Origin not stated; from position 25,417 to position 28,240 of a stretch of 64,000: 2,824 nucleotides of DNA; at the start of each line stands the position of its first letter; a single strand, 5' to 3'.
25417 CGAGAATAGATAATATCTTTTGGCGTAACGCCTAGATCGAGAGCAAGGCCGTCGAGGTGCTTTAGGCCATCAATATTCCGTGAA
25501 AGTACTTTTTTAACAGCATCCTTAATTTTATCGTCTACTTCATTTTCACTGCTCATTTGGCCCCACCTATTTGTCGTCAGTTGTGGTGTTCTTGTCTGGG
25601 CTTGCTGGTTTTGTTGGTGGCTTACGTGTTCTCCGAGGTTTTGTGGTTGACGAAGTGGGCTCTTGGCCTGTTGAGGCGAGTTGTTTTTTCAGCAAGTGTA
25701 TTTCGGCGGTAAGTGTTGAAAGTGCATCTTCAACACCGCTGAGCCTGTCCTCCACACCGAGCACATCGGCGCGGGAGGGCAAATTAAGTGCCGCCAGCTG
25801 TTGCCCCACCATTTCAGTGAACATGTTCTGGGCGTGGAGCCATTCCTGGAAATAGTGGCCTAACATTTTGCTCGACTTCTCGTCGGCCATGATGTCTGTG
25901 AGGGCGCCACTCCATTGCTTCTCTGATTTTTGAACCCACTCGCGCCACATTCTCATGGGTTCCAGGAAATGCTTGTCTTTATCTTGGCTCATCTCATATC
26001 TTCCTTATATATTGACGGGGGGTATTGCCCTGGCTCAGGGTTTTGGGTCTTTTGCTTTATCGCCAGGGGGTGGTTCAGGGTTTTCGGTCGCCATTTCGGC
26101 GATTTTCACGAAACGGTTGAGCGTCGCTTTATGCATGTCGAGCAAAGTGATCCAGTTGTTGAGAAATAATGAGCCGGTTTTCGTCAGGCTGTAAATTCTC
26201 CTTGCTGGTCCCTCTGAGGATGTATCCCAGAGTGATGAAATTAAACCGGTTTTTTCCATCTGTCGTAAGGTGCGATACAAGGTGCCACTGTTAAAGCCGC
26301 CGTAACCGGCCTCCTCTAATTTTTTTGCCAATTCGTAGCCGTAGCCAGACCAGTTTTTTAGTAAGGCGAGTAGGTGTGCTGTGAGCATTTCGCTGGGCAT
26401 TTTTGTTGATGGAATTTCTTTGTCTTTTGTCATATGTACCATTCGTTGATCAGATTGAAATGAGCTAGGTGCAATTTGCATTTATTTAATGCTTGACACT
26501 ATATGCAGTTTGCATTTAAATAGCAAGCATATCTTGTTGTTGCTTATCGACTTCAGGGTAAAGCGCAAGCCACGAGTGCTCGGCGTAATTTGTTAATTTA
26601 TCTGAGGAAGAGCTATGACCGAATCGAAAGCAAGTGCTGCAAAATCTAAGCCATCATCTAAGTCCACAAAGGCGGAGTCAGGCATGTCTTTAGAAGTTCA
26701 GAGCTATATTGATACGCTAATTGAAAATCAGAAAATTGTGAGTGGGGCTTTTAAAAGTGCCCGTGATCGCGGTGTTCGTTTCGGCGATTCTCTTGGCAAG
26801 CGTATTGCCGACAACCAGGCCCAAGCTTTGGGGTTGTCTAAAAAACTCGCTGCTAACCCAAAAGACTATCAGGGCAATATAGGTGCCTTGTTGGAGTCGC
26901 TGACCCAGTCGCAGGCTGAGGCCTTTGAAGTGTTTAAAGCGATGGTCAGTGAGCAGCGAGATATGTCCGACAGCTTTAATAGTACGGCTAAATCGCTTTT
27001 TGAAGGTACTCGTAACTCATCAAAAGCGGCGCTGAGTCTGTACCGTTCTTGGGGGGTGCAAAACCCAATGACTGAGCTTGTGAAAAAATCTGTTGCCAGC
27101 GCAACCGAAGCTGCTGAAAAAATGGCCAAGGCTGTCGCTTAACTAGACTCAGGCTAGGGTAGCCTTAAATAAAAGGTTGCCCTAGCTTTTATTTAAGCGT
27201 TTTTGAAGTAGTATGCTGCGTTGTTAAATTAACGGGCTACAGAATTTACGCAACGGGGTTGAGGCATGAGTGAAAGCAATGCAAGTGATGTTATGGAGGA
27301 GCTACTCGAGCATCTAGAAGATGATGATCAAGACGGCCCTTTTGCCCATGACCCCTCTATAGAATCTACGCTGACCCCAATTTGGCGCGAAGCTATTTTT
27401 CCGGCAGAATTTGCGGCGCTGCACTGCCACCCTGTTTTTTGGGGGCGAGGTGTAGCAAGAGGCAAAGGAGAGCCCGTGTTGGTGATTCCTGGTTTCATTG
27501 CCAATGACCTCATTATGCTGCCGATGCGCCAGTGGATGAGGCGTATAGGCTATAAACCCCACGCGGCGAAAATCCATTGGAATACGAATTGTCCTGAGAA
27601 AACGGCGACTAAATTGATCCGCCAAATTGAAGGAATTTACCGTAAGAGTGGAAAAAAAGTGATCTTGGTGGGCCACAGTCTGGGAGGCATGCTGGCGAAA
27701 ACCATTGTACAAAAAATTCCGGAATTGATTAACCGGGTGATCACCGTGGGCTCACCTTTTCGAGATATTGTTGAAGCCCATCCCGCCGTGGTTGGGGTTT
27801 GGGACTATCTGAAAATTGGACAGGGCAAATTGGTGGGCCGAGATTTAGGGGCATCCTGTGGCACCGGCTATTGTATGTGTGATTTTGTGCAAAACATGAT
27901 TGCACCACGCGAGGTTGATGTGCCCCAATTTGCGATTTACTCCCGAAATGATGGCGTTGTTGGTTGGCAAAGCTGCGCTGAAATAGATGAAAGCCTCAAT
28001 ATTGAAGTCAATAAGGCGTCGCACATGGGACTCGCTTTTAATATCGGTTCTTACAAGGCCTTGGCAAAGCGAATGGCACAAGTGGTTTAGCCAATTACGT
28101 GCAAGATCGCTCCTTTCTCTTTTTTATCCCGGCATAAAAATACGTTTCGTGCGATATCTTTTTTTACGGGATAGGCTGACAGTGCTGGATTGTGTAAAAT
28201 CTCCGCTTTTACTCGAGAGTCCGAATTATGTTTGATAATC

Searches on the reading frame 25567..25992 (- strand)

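Call 78: search_protein_families(library=pfam, proteins=[window:25567-25992:-], max_evalue=0.01)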
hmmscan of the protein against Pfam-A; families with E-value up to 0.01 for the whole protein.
window:25567-25992:- (141 aa): 1 family
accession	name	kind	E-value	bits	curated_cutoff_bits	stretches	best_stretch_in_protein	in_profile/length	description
PF05597.16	Phasin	-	0.0089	16.5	28.8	0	37-94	67-124/126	Poly(hydroxyalcanoate) granule associated protein (phasin)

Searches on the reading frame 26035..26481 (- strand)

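Call 78: search_protein_families(library=pfam, proteins=[window:26035-26481:-], max_evalue=0.01)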
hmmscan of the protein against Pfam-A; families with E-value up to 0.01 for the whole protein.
window:26035-26481:- (148 aa): 2 families
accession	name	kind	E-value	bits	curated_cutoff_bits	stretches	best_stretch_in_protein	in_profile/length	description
PF03551.20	PadR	-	1.4e-18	67.1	27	1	37-107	1-73/75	Transcriptional regulator PadR-like family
PF01638.23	HxlR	-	0.0024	18.1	20.8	1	62-107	30-73/91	HxlR-like helix-turn-helix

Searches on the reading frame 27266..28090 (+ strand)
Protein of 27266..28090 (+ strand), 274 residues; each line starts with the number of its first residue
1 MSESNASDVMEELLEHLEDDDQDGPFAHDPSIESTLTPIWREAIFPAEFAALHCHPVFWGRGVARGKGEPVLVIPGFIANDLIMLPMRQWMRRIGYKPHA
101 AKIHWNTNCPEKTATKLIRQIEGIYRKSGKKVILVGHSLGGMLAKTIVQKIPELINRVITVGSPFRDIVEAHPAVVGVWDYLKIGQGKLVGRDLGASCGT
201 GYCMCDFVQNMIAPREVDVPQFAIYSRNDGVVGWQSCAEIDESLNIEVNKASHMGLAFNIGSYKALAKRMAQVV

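Call 40: search_protein_families(library=ncbifam, proteins=[window:27266-28090:+], max_evalue=0.00001)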
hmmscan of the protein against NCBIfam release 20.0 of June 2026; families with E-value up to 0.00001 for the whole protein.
window:27266-28090:+ (274 aa): 0 families

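Call 78: search_protein_families(library=pfam, proteins=[window:27266-28090:+], max_evalue=0.01)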
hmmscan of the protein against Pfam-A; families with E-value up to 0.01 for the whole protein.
window:27266-28090:+ (274 aa): 12 families
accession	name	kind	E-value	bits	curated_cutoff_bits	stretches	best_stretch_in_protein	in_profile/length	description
PF07819.20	PGAP1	-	2.6e-09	37.6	24.3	1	115-166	73-130/233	PGAP1-like alpha/beta domain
PF00561.26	Abhydrolase_1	-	2.8e-08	34.2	25.8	1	128-168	67-109/245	alpha/beta hydrolase fold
PF02450.21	LCAT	-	2.2e-06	27.6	21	1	86-171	71-168/392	Lecithin:cholesterol acyltransferase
PF02089.21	Palm_thioest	-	8.8e-05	22.8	26.8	1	70-172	1-117/254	Palmitoyl protein thioesterase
PF12146.15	Hydrolase_4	-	8.8e-05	22.4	27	1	126-168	72-114/239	Serine aminopeptidase, S33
PF06821.19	Ser_hydrolase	-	9.6e-05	22.8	22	0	89-165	18-92/172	Serine hydrolase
PF06259.18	Abhydrolase_8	-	0.00019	21.6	20.5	1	106-168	83-147/178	Alpha/beta hydrolase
PF12697.13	Abhydrolase_6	-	0.00065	20.9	26.3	1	121-163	61-93/217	Alpha/beta hydrolase family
PF01674.24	Lipase_2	-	0.00065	19.7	20.3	1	121-238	65-186/219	Lipase (class 2)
PF10230.15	LIDHydrolase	-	0.00096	19.4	27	1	115-161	69-116/262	Lipid-droplet associated hydrolase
PF12695.13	Abhydrolase_5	-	0.0033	17.7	27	0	129-163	54-89/164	Alpha/beta hydrolase family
PF05057.20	DUF676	-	0.0058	16.6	20.3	1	122-154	68-102/217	Putative serine esterase (DUF676)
